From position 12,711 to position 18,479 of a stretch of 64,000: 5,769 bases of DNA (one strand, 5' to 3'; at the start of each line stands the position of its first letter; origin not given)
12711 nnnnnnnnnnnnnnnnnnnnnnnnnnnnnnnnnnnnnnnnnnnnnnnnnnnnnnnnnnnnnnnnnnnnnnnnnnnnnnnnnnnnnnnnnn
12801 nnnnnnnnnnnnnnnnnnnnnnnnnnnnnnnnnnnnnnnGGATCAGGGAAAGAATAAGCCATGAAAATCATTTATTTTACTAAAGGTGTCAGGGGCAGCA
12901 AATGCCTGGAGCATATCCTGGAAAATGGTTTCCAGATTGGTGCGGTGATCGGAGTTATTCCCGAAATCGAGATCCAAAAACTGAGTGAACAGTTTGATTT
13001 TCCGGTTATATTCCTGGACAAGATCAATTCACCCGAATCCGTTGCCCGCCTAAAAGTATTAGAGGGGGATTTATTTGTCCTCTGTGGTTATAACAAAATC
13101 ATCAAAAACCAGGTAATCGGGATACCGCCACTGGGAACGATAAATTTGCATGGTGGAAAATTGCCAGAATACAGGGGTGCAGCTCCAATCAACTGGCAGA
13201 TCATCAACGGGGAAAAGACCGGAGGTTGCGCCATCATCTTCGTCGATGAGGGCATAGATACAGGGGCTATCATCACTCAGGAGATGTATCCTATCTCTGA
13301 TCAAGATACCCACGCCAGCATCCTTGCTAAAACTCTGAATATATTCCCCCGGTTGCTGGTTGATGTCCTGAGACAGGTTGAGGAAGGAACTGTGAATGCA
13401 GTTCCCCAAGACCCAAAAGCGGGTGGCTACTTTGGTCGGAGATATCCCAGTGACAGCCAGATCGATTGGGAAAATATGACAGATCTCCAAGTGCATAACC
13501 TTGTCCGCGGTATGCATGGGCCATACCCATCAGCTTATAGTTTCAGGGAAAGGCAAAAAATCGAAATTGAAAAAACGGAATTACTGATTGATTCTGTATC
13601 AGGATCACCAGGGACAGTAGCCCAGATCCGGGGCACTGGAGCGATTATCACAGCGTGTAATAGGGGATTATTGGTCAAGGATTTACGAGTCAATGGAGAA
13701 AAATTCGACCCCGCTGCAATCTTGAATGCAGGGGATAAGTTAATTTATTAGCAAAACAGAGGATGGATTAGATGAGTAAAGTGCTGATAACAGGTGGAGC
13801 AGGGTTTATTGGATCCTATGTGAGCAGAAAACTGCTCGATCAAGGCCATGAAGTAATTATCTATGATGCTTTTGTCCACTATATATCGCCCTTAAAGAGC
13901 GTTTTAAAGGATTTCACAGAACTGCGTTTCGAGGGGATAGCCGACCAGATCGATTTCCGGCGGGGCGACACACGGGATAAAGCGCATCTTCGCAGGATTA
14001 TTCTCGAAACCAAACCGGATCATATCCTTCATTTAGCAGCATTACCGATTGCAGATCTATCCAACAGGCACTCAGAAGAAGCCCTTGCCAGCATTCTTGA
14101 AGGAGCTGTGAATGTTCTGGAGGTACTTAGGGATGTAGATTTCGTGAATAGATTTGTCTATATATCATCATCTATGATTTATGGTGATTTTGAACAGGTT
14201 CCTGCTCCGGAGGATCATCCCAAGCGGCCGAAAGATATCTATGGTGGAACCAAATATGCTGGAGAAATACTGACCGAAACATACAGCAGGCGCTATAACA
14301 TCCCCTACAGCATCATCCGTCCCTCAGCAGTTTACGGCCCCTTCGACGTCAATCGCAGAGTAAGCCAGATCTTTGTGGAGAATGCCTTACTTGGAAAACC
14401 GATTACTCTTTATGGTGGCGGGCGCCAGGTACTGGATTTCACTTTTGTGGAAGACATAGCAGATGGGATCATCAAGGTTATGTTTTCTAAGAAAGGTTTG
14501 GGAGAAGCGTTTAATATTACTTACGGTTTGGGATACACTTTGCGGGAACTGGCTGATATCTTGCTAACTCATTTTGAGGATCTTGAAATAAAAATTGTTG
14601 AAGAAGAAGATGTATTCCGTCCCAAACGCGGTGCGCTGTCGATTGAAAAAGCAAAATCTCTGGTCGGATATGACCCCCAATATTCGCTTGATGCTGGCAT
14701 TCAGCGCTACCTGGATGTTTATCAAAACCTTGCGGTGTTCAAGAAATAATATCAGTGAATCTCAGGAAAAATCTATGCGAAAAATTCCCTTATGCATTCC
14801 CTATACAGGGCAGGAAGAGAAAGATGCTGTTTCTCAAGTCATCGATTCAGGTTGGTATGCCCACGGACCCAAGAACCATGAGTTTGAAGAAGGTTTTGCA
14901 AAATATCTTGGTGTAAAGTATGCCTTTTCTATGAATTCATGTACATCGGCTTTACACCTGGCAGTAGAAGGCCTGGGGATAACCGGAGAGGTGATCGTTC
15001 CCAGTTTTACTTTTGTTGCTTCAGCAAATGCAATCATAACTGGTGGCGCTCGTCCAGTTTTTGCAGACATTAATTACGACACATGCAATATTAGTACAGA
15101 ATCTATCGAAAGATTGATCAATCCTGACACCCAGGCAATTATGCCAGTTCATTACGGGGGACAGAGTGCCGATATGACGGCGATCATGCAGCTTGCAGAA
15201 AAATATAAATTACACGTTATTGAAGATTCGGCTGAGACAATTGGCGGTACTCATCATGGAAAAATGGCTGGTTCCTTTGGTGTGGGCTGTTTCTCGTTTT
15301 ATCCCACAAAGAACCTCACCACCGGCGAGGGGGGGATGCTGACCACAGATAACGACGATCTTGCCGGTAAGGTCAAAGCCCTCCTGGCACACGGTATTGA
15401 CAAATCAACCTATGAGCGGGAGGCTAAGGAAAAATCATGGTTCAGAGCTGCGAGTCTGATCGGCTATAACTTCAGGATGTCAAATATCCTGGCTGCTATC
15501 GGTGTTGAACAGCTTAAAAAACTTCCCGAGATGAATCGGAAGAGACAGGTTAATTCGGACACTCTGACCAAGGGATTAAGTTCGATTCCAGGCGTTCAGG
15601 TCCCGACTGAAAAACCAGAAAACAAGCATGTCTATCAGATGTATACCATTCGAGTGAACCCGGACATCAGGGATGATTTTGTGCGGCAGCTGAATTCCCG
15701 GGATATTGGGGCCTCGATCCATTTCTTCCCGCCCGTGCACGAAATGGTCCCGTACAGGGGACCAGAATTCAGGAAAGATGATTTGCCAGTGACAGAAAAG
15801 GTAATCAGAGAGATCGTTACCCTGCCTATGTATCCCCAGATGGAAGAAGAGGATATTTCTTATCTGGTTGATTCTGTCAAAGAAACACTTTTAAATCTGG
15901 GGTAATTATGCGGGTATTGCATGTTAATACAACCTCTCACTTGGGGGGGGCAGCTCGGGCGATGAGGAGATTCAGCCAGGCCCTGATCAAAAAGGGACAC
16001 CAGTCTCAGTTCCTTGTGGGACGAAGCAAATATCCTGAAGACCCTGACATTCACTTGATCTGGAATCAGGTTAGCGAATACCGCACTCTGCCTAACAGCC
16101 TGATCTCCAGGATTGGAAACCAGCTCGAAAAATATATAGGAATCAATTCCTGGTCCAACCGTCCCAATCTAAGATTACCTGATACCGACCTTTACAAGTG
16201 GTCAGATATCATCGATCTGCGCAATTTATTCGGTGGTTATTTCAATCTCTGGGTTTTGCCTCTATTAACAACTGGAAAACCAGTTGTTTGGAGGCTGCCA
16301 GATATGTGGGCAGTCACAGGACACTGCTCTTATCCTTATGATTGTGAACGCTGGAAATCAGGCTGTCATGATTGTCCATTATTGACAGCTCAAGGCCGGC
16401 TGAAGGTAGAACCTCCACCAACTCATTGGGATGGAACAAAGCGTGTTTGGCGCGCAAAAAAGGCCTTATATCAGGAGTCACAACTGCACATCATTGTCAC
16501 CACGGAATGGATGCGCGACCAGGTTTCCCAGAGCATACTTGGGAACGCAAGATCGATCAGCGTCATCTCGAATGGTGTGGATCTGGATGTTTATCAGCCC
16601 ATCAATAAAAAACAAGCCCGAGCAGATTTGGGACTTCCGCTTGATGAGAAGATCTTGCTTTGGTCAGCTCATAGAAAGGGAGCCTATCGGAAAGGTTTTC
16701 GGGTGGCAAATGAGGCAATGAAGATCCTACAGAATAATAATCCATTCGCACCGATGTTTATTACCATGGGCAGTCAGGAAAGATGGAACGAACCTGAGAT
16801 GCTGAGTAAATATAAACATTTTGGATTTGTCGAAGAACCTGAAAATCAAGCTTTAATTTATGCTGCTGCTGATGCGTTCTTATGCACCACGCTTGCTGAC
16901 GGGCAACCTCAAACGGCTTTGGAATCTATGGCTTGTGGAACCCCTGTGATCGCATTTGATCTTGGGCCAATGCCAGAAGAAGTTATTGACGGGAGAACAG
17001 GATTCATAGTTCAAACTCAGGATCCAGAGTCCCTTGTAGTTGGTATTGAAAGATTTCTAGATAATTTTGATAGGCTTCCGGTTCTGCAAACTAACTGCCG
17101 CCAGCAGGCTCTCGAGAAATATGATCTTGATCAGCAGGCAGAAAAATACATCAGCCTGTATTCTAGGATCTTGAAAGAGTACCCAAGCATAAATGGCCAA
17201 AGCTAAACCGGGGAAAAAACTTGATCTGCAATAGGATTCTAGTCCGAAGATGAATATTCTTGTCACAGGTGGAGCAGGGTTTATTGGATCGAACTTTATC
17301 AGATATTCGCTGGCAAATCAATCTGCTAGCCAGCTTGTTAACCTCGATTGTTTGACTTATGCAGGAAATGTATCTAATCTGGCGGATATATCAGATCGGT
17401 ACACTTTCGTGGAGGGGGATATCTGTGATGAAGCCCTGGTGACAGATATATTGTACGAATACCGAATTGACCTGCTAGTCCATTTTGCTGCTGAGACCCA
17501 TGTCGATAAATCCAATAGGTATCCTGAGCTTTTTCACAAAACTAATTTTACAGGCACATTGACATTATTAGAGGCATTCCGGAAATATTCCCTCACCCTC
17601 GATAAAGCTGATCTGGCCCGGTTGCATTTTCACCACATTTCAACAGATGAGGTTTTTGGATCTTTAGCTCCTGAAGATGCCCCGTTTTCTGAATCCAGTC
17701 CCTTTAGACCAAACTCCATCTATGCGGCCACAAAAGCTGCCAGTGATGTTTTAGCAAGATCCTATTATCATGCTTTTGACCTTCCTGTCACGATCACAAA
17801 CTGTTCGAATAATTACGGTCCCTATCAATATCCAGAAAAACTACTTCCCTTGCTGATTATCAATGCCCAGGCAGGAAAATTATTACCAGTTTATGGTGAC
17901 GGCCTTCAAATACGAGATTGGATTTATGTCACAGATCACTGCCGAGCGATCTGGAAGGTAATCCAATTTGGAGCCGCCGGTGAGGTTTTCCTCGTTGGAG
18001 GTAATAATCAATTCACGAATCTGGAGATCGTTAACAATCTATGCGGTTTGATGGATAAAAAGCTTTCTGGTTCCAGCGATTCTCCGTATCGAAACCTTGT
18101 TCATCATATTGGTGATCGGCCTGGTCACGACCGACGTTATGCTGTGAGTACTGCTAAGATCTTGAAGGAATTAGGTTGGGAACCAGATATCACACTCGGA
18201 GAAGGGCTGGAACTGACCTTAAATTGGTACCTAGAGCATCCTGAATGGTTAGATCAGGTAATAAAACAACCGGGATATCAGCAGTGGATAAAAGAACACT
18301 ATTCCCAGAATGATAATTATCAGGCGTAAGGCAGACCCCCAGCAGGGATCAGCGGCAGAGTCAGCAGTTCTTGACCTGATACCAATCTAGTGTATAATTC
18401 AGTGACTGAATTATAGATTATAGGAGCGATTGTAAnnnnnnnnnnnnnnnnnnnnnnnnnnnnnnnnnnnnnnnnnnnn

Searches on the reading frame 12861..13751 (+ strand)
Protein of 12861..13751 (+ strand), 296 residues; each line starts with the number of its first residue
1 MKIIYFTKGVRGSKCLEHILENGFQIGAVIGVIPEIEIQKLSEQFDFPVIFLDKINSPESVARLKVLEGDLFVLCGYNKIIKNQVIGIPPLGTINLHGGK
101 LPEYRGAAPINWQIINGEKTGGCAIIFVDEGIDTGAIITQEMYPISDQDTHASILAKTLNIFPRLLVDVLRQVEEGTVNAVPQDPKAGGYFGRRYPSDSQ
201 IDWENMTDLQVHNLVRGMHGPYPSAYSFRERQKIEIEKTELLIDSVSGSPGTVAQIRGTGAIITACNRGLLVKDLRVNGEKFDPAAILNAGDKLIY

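Call 27: search_protein_families(library=pfam, max_evalue=0.001, proteins=[window:12861-13751:+])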
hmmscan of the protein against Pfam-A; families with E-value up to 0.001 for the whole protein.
window:12861-13751:+ (296 aa): 2 families
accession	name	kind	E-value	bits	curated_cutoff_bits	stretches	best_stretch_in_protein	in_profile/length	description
PF00551.24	Formyl_trans_N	-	1.1e-26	94.2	26.1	1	57-170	68-181/181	Formyl transferase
PF02911.23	Formyl_trans_C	-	2.6e-13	50.4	21.1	1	196-281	4-88/100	Formyl transferase, C-terminal domain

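Call 65: search_protein_families(library=ncbifam, max_evalue=0.00001, proteins=[window:12861-13751:+])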
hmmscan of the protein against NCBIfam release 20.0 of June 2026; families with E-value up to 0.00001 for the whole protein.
window:12861-13751:+ (296 aa): 7 families
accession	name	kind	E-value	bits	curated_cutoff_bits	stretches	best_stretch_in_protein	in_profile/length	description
NF005998.1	PRK08125.1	equivalog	5.3e-47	160.6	777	1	1-270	1-273/649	bifunctional UDP-4-amino-4-deoxy-L-arabinose formyltransferase/UDP-glucuronic acid oxidase ArnA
NF005414.0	PRK06988.1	equivalog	1.2e-46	159.1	316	1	2-269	4-277/311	formyltransferase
TIGR00460.1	fmt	equivalog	3.2e-42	144.7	201.5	1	38-282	49-294/315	methionyl-tRNA formyltransferase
TIGR00639.1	PurN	equivalog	2.9e-15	56.3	150.1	1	62-177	73-188/192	phosphoribosylglycinamide formyltransferase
TIGR00655.1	PurU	equivalog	7.9e-11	42.1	285.95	1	25-157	113-249/280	formyltetrahydrofolate deformylase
NF005755.0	PRK07579.1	equivalog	2.9e-10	40.4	238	1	93-215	88-210/245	dTDP-4-amino-4,6-dideoxyglucose formyltransferase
NF004684.0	PRK06027.1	subfamily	6.3e-10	39.2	223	1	26-161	119-258/286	formyltetrahydrofolate deformylase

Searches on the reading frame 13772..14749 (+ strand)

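Call 27: search_protein_families(library=pfam, max_evalue=0.001, proteins=[window:13772-14749:+])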
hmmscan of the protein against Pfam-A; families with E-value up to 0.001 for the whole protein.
window:13772-14749:+ (325 aa): 8 families
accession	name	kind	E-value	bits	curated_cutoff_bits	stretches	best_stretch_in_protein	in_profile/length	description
PF01370.27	Epimerase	-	1.2e-50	172.7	20.9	1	4-249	1-239/240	NAD dependent epimerase/dehydratase family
PF16363.11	GDP_Man_Dehyd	-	4.8e-47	161.5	27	1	5-312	1-331/332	GDP-mannose 4,6 dehydratase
PF04321.23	RmlD_sub_bind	-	2.5e-16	60.1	27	1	3-265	2-228/287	RmlD substrate binding domain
PF01073.25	3Beta_HSD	-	2e-15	57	22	1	5-234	1-226/280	3-beta hydroxysteroid dehydrogenase/isomerase family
PF07993.18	NAD_binding_4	-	8.3e-13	48.5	20.1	1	6-189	1-209/258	Male sterility protein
PF02719.21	Polysacc_synt_2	-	5.7e-11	42.6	20.2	1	4-175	1-156/293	Polysaccharide biosynthesis protein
PF08659.16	KR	-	1.5e-06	28.7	22.6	1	4-141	3-145/180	KR domain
PF13460.12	NAD_binding_10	-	5.8e-05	23.5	27.2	0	8-187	1-146/184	NAD(P)H-binding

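Call 65: search_protein_families(library=ncbifam, max_evalue=0.00001, proteins=[window:13772-14749:+])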
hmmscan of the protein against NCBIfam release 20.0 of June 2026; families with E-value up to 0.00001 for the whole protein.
window:13772-14749:+ (325 aa): 25 families
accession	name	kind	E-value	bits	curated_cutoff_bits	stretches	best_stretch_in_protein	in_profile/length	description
TIGR01181.1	dTDP_gluc_dehyt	equivalog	1.2e-45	156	365.1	1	3-319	1-313/321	dTDP-glucose 4,6-dehydratase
TIGR04180.1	EDH_00030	hypoth_equivalog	3.9e-43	147.6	475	1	4-304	1-296/297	NAD-dependent 4,6-dehydratase LegB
TIGR01179.1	galE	equivalog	9.6e-33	113.4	262.3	1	3-310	1-318/332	UDP-glucose 4-epimerase GalE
NF007582.0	PRK10217.1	equivalog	2.4e-29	102.5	698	1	1-272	1-271/355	dTDP-glucose 4,6-dehydratase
NF007490.0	PRK10084.1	subfamily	2.8e-27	95.6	649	1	3-316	2-333/361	dTDP-glucose 4,6-dehydratase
TIGR02622.1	CDP_4_6_dhtase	equivalog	1.2e-21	77.2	278.45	1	3-175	6-172/352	CDP-glucose 4,6-dehydratase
NF007956.0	PRK10675.1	subfamily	9.2e-21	74.3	394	1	3-169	2-162/338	UDP-glucose 4-epimerase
TIGR02197.1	heptose_epim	equivalog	4.3e-20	72.1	274.6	1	4-318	1-314/316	ADP-glyceromanno-heptose 6-epimerase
NF043036.1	ErythonDh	equivalog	9.7e-19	67.7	325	1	3-178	2-170/321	D-erythronate dehydrogenase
NF011728.1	PRK15181.1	equivalog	1.2e-18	67.2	760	1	3-317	17-337/348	Vi polysaccharide biosynthesis UDP-N-acetylglucosaminuronic acid C-4 epimerase TviC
NF047922.1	GDPFucSynFcl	equivalog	8.3e-17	61.6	500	1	66-317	38-301/308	GDP-L-fucose synthase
TIGR01472.1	gmd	equivalog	7e-16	58.4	415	1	4-268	3-268/342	GDP-mannose 4,6-dehydratase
TIGR01214.1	rmlD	equivalog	3.8e-15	55.7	224.05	1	3-237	1-197/285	dTDP-4-dehydrorhamnose reductase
TIGR03466.1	HpnA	hypoth_equivalog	3.9e-15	55.6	367.65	1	3-237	2-217/327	hopanoid-associated sugar epimerase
NF041015.1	UDPsulfquin_syn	equivalog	5.1e-15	55.3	575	1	3-131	2-142/384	UDP-sulfoquinovose synthase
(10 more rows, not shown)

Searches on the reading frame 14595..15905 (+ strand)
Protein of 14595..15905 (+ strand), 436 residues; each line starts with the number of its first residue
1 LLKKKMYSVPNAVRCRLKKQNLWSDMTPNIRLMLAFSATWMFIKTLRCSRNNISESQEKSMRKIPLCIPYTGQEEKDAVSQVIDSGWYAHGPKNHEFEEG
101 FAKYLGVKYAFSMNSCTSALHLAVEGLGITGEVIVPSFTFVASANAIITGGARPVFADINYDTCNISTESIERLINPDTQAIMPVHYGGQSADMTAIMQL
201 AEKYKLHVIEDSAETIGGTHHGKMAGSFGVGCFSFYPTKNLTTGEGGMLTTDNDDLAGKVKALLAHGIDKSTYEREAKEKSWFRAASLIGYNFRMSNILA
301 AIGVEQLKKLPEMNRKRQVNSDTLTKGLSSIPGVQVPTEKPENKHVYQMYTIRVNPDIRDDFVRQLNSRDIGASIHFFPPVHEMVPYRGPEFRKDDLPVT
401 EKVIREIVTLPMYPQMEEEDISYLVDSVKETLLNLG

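Call 27: search_protein_families(library=pfam, max_evalue=0.001, proteins=[window:14595-15905:+])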
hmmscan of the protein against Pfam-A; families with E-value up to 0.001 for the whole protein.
window:14595-15905:+ (436 aa): 1 family
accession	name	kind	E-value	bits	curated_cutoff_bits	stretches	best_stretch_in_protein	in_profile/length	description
PF01041.23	DegT_DnrJ_EryC1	-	1.1e-120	403.6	19.8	1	71-428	3-359/360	DegT/DnrJ/EryC1/StrS aminotransferase family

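Call 65: search_protein_families(library=ncbifam, max_evalue=0.00001, proteins=[window:14595-15905:+])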
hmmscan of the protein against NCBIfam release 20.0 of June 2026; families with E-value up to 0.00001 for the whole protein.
window:14595-15905:+ (436 aa): 7 families
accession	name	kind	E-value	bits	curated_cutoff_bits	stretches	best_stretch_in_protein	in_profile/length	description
TIGR03588.1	PseC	equivalog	1.1e-91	307.6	423.5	1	64-432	2-380/380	UDP-4-amino-4,6-dideoxy-N-acetyl-beta-L-altrosamine transaminase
NF008658.2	PRK11658.1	equivalog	2.1e-86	289.9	631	1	64-431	5-376/379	UDP-4-amino-4-deoxy-L-arabinose aminotransferase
NF008687.0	PRK11706.1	equivalog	2.4e-72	243.7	375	1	64-431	2-373/375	dTDP-4-amino-4,6-dideoxygalactose transaminase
TIGR04181.1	NHT_00031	hypoth_equivalog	3.2e-68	230.2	420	1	64-411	1-357/359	LegC family aminotransferase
TIGR04427.1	PLP_DesI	equivalog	2.3e-63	214.7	650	1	78-428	37-379/390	dTDP-4-dehydro-6-deoxyglucose aminotransferase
TIGR02379.1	ECA_wecE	subfamily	2.9e-60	204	434.85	1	64-430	2-373/376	dTDP-4-amino-4,6-dideoxy-D-glucose transaminase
NF011936.0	PRK15407.1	equivalog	8.2e-54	182.9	423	2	71-267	44-251/440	lipopolysaccharide biosynthesis protein RfbH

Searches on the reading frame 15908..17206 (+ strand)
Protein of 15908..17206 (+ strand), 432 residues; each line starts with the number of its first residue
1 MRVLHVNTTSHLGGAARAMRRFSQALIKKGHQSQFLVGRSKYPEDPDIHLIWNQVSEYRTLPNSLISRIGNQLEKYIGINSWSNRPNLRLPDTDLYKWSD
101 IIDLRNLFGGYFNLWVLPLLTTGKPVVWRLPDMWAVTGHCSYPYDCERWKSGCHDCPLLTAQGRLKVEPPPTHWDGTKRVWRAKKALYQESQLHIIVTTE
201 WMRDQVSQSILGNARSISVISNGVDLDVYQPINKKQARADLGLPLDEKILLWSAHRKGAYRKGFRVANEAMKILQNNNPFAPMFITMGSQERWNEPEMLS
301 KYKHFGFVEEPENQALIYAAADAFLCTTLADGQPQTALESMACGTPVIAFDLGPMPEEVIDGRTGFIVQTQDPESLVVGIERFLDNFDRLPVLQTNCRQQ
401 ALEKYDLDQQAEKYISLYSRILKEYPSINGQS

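Call 27: search_protein_families(library=pfam, max_evalue=0.001, proteins=[window:15908-17206:+])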
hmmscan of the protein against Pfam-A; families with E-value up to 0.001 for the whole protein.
window:15908-17206:+ (432 aa): 4 families
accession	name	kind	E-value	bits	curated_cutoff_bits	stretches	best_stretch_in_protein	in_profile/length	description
PF13692.12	Glyco_trans_1_4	-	4.6e-19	69.5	27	1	259-386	12-142/142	Glycosyl transferases group 1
PF00534.26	Glycos_transf_1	-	1.5e-18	67.4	26.4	1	234-387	2-159/172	Glycosyl transferases group 1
PF13439.12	Glyco_transf_4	-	2e-08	34.9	28.5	1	13-227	2-169/170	Glycosyltransferase Family 4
PF13524.12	Glyco_trans_1_2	-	0.00084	19.8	25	0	286-415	19-143/144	Glycosyl transferase-like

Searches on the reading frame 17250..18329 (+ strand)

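Call 7: search_protein_families(library=pfam, proteins=[window:17250-18329:+], max_evalue=0.01)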
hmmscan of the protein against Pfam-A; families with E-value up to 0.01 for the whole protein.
window:17250-18329:+ (359 aa): 7 families
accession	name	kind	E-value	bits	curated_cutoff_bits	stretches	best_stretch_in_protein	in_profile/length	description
PF16363.11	GDP_Man_Dehyd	-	4.9e-79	266.6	27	1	4-321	1-330/332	GDP-mannose 4,6 dehydratase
PF01370.27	Epimerase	-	7.5e-61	206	20.9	1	3-250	1-240/240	NAD dependent epimerase/dehydratase family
PF04321.23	RmlD_sub_bind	-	1.6e-14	54.1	27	1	1-169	1-136/287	RmlD substrate binding domain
PF02719.21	Polysacc_synt_2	-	1.3e-12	48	20.2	1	3-113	1-118/293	Polysaccharide biosynthesis protein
PF01073.25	3Beta_HSD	-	1.1e-10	41.5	22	1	4-227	1-218/280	3-beta hydroxysteroid dehydrogenase/isomerase family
PF07993.18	NAD_binding_4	-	1.2e-08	34.8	20.1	1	6-187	2-206/258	Male sterility protein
PF00106.31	adh_short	-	0.0034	17.3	26.6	0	3-111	3-120/195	short chain dehydrogenase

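Call 65: search_protein_families(library=ncbifam, max_evalue=0.00001, proteins=[window:17250-18329:+])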
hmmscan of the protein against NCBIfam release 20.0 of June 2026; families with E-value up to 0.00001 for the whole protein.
window:17250-18329:+ (359 aa): 20 families
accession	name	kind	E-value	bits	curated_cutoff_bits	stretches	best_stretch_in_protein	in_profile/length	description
TIGR01181.1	dTDP_gluc_dehyt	equivalog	1.3e-129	431.9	365.1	1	2-336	1-320/321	dTDP-glucose 4,6-dehydratase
NF007490.0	PRK10084.1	subfamily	8.7e-116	386.8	649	1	1-353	1-359/361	dTDP-glucose 4,6-dehydratase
NF007582.0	PRK10217.1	equivalog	5.1e-111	371.2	698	1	2-338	3-342/355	dTDP-glucose 4,6-dehydratase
TIGR04180.1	EDH_00030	hypoth_equivalog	8.4e-37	126.8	475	1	3-278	1-266/297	NAD-dependent 4,6-dehydratase LegB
TIGR01179.1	galE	equivalog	1.7e-30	106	262.3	1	2-331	1-329/332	UDP-glucose 4-epimerase GalE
NF007956.0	PRK10675.1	subfamily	1.2e-19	70.6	394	1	1-332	1-334/338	UDP-glucose 4-epimerase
TIGR02622.1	CDP_4_6_dhtase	equivalog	7.4e-17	61.5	278.45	1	2-328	6-331/352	CDP-glucose 4,6-dehydratase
TIGR01472.1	gmd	equivalog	1.6e-14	53.9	415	1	50-255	55-255/342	GDP-mannose 4,6-dehydratase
TIGR02197.1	heptose_epim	equivalog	2.8e-14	53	274.6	1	3-269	1-261/316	ADP-glyceromanno-heptose 6-epimerase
NF043036.1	ErythonDh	equivalog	9.2e-14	51.4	325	1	1-172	1-163/321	D-erythronate dehydrogenase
TIGR01214.1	rmlD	equivalog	4.4e-12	45.7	224.05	1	3-239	2-198/285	dTDP-4-dehydrorhamnose reductase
TIGR03466.1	HpnA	hypoth_equivalog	1.4e-11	43.9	367.65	1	2-264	2-242/327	hopanoid-associated sugar epimerase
NF011728.1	PRK15181.1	equivalog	9.6e-11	41.3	760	1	3-330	18-340/348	Vi polysaccharide biosynthesis UDP-N-acetylglucosaminuronic acid C-4 epimerase TviC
NF042422.1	oxyalk_red_OleD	equivalog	1.6e-09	37.6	580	1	1-265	1-247/329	2-alkyl-3-oxoalkanoate reductase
NF052578.1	StrlDmthSdmBMthl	equivalog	2e-09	37.6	600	1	1-267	1-247/328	sterol demethylase protein SdmB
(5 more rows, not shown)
